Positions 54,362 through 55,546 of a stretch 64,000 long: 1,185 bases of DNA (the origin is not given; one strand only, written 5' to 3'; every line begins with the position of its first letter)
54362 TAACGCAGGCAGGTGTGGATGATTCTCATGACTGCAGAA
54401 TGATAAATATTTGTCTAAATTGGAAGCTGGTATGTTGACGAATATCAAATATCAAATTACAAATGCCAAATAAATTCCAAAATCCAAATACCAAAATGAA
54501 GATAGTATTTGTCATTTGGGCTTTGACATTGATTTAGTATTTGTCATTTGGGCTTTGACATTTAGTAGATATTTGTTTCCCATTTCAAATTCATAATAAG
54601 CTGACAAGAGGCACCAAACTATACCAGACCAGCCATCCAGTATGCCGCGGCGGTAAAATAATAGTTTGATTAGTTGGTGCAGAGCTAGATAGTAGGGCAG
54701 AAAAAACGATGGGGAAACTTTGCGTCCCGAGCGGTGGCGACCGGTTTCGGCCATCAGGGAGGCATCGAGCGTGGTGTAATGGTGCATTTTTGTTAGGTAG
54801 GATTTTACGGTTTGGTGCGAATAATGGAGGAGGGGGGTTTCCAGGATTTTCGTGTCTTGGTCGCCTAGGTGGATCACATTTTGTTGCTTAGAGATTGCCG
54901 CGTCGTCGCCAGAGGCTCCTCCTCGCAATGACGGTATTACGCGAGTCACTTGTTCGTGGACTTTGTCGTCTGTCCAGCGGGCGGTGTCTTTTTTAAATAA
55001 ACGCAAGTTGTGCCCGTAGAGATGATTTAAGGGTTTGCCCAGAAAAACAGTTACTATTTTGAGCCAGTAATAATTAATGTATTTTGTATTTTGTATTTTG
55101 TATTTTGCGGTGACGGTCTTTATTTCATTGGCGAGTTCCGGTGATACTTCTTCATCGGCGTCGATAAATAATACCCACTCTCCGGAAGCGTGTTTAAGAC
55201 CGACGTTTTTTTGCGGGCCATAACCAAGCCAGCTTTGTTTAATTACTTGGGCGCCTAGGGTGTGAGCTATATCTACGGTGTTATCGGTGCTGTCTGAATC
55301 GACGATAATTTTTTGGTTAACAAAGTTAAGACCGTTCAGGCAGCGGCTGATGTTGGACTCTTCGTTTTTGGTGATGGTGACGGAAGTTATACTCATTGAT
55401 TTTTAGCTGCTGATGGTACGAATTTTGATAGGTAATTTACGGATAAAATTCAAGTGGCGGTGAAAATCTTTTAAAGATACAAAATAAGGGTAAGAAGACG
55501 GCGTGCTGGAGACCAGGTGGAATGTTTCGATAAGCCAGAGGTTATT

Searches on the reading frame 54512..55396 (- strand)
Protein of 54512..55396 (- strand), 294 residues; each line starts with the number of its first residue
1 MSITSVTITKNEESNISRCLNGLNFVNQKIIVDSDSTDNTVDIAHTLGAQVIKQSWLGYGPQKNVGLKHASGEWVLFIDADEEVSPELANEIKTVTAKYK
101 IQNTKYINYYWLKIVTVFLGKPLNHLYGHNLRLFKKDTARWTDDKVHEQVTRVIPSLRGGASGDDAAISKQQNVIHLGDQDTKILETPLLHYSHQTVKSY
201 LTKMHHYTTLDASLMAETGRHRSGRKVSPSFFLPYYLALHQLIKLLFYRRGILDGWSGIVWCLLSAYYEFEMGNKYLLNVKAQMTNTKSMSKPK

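Call 51: search_protein_families(library=pfam, proteins=[window:54512-55396:-], max_evalue=0.001)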
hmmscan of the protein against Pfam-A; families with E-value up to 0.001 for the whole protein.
window:54512-55396:- (294 aa): 2 families
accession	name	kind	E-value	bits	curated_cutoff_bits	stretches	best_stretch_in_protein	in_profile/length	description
PF00535.33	Glycos_transf_2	-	9.8e-17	61.8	23.3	1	6-88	3-95/168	Glycosyl transferase family 2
PF10111.15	Glyco_tranf_2_2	-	0.00043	20.3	27.3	1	29-103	32-113/276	Glycosyltransferase like family 2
